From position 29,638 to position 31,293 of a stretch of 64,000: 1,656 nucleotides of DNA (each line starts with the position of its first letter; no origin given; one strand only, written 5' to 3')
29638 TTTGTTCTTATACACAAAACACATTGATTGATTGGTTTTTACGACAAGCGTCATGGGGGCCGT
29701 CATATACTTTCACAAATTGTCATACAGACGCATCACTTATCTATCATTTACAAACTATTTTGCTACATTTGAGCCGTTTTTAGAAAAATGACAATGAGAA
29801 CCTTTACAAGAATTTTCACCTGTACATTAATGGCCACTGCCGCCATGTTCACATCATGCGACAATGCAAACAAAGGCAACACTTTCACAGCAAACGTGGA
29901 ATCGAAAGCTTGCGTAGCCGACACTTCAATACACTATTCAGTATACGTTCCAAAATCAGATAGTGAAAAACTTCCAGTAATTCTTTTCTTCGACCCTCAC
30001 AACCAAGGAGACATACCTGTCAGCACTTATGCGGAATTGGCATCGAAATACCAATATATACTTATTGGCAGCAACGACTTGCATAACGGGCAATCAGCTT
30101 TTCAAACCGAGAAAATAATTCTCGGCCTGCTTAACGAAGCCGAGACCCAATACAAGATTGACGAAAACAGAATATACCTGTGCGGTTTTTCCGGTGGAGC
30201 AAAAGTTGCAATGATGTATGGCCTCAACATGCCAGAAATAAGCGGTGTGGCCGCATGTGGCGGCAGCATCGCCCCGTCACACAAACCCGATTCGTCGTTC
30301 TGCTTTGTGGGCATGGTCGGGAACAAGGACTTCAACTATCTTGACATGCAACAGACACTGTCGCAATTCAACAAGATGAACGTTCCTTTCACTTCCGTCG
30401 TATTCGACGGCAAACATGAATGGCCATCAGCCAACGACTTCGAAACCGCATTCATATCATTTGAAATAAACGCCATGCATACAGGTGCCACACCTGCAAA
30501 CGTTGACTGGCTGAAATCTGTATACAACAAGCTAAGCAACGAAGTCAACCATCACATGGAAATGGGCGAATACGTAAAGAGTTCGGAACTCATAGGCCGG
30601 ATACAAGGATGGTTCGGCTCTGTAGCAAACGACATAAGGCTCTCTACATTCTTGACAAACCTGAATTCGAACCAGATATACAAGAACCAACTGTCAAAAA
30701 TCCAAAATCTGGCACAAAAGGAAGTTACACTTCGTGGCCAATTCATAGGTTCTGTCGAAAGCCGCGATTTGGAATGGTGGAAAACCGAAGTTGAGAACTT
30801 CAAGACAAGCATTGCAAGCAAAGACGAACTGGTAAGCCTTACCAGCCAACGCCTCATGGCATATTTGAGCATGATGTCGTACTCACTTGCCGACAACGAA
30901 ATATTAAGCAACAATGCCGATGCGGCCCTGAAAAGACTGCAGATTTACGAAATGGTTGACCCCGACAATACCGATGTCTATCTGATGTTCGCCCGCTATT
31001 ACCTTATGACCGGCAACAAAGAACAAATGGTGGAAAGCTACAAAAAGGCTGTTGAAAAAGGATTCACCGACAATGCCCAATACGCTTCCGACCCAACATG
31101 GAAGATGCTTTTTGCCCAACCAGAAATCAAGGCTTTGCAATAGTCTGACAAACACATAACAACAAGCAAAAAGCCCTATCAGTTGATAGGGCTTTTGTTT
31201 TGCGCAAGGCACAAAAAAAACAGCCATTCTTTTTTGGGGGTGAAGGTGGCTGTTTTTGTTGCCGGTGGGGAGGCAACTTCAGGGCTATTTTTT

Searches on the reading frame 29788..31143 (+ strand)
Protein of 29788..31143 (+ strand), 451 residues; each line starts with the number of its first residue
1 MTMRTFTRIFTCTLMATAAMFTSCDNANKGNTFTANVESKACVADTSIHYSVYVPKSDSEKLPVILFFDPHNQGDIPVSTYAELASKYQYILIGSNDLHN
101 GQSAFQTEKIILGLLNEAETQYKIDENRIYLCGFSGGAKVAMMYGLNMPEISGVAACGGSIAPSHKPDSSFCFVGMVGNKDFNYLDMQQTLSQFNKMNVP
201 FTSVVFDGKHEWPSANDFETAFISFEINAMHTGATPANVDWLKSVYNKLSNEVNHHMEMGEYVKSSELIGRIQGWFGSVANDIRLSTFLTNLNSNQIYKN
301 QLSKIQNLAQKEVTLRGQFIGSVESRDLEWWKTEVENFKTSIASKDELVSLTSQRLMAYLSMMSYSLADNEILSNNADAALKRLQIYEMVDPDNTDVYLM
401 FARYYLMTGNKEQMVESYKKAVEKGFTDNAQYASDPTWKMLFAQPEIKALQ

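Call 7: search_protein_families(library=ncbifam, proteins=[window:29788-31143:+])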
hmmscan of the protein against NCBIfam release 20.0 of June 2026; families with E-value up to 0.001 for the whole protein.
window:29788-31143:+ (451 aa): 4 families
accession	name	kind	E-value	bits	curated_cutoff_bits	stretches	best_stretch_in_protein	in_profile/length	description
NF050058.1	e_dPHAscl_type1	hypoth_equivalog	1.3e-09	38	150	1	46-162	6-140/276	extracellular catalytic domain type 1 short-chain-length polyhydroxyalkanoate depolymerase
TIGR01840.1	esterase_phb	subfamily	2.4e-05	23.9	107.85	1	108-164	76-132/213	PHB depolymerase family esterase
TIGR02917.1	PEP_TPR_lipo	equivalog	8.3e-05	20.6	312.2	1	366-424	572-630/899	XrtA/PEP-CTERM system TPR-repeat protein PrsT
NF047558.1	TPR_END_plus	domain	0.00035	20.5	32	0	402-445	6-49/56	TPR end-of-group domain-containing protein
